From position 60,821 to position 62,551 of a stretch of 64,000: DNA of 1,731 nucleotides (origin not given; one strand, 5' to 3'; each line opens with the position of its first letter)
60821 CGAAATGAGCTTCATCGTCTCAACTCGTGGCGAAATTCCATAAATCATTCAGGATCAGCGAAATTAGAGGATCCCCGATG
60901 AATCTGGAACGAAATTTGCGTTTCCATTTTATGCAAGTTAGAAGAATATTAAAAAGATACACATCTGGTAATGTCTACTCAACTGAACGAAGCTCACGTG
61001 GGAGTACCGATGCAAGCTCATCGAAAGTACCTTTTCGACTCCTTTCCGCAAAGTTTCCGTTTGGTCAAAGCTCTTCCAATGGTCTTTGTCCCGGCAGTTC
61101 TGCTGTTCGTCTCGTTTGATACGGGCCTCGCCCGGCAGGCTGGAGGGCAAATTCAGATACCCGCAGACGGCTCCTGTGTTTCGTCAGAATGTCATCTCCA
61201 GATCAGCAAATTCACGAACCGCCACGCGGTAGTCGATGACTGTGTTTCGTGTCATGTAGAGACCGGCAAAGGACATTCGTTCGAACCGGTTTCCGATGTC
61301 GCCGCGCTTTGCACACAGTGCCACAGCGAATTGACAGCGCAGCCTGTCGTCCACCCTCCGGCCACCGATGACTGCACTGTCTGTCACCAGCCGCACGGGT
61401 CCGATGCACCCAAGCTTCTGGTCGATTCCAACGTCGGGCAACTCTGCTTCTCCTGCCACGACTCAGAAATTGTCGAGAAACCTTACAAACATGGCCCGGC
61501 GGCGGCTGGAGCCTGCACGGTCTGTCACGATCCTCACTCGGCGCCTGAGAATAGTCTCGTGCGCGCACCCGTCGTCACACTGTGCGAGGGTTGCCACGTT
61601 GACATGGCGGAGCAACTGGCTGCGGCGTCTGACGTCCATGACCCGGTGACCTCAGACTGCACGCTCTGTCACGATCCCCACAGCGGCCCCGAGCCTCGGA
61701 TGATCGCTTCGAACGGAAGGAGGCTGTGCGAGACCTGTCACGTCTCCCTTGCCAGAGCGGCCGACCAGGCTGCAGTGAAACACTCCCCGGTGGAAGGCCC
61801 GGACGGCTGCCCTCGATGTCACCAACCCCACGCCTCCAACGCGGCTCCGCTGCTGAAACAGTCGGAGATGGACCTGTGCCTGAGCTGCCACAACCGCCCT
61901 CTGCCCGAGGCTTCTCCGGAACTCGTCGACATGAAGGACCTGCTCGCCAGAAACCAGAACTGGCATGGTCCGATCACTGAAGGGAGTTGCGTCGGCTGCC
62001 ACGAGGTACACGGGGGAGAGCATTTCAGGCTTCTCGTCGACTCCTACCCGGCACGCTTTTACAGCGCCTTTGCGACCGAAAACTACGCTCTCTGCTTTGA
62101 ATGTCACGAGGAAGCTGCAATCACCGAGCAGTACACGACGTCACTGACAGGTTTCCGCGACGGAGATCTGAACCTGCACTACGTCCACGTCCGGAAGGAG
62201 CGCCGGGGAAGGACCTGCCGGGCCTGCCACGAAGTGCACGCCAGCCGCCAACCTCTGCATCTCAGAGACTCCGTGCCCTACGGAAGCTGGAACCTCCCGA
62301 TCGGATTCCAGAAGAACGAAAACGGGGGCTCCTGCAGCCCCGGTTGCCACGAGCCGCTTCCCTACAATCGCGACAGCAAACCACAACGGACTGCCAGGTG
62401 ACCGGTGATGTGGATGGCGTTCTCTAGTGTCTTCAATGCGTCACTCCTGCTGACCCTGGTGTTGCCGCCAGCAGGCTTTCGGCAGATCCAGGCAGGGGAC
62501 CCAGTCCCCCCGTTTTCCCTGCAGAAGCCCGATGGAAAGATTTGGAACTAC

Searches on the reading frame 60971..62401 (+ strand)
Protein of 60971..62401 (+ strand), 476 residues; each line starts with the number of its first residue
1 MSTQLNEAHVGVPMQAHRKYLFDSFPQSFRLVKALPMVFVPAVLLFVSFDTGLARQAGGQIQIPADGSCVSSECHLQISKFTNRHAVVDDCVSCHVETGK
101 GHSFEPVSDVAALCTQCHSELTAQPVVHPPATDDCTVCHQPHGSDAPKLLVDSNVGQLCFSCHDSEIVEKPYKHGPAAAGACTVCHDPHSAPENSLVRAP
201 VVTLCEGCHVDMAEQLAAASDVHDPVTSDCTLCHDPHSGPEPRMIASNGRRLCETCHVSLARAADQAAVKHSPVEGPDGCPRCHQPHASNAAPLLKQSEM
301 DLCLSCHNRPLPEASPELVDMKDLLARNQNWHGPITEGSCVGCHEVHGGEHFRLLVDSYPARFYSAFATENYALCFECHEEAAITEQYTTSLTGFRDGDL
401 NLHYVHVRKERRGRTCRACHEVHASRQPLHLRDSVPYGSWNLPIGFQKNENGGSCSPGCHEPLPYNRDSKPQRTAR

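Call 106: search_protein_families(library=pfam, proteins=[window:60971-62401:+], max_evalue=0.00001)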
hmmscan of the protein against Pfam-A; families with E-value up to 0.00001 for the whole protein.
window:60971-62401:+ (476 aa): 3 families
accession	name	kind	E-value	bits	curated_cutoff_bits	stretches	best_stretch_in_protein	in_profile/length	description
PF09699.15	Paired_CXXCH_1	-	7.2e-61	202.1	20.6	5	128-165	1-38/41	Doubled CXXCH motif (Paired_CXXCH_1)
PF14537.11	Cytochrom_c3_2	-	5.3e-14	52.9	25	0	223-308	2-79/79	Cytochrome c3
PF14522.11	Cytochrome_C7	-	1.7e-10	41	24.8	0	251-308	14-67/67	Cytochrome c7 and related cytochrome c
